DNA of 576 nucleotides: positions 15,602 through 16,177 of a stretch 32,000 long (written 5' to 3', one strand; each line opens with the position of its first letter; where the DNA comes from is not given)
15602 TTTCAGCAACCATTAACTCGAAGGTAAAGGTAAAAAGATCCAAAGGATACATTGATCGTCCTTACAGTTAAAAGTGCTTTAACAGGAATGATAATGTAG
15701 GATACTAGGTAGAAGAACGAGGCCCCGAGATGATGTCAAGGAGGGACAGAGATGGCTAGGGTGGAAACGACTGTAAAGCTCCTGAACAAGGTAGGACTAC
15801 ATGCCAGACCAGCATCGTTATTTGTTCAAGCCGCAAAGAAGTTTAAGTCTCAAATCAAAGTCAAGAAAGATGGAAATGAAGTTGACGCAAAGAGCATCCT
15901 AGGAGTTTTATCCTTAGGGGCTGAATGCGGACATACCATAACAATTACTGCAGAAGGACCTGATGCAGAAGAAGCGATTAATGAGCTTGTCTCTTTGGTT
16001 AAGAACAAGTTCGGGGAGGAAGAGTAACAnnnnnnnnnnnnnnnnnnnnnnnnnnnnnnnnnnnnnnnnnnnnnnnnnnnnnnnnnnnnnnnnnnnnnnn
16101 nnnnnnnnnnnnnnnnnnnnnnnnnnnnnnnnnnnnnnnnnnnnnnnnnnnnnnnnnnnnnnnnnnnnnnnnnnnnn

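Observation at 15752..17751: PTS phosphorelay (EI + HPr, with an EIIA-2 at 9989-10450) but no EIIB/EIIC in 32 kb, in a thermophilic archaeal context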

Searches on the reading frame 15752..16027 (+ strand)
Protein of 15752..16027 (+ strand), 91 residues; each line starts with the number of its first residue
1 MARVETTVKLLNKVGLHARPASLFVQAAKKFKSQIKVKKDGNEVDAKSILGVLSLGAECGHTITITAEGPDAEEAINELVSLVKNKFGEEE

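Call 3: search_protein_families(library=pfam, proteins=[window:15752-16027:+])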
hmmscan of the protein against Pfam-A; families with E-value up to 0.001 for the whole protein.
window:15752-16027:+ (91 aa): 1 family
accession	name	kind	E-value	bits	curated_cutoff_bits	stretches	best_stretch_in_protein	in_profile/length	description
PF00381.24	PTS-HPr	-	1.9e-33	114.8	23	1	4-84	1-80/81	PTS HPr component phosphorylation site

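Call 9: find_encoding_contigs(protein=window:15752-16027:+, flank=10000, max_places=6)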
Protein window:15752-16027:+ (91 aa): 1 contig read that carries it; 1 place shown.
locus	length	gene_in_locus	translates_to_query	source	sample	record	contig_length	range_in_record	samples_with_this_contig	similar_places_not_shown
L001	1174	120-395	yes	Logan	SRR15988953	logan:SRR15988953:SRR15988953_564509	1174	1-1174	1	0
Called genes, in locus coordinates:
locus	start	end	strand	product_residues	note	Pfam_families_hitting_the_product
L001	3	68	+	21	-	?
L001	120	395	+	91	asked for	PF00381:PTS-HPr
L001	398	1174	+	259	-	?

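Call 21: search_protein_families(library=ncbifam, proteins=[window:15752-16027:+], max_evalue=0.001)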
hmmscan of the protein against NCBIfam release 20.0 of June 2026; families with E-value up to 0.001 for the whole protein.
window:15752-16027:+ (91 aa): 9 families
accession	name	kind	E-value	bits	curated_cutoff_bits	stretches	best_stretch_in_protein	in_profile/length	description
TIGR01003.1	PTS_HPr_family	subfamily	5.4e-30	103.2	47.9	1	5-83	3-81/82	HPr family phosphocarrier protein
NF010354.0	PRK13782.1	equivalog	5.8e-27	93.5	123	1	4-85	2-83/85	HPr family phosphocarrier protein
NF010352.0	PRK13780.1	equivalog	6.7e-24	83.6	110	1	7-85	5-83/88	phosphocarrier protein HPr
NF041319.1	PTS-HPr_Halo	equivalog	1.1e-23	83.5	140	1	5-83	2-83/87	phosphocarrier protein HPr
NF008319.0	PRK11109.1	equivalog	1.2e-20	74.1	302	1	5-90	287-375/376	fused PTS fructose transporter subunit IIA/HPr protein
NF008104.0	PRK10850.1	equivalog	8.3e-17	61.1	153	1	9-84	7-82/85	phosphocarrier protein Hpr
NF010351.0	PRK13779.1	equivalog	2.1e-15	56.6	766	1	6-90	293-380/503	bifunctional PTS system fructose-specific transporter subunit IIA/HPr protein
NF008146.0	PRK10897.1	equivalog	4e-15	55.9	119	1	4-90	3-90/90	PTS phosphocarrier protein NPr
NF008478.1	PRK11377.1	equivalog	6.1e-15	55.2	520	1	7-90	159-242/473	dihydroxyacetone kinase phosphoryl donor subunit DhaM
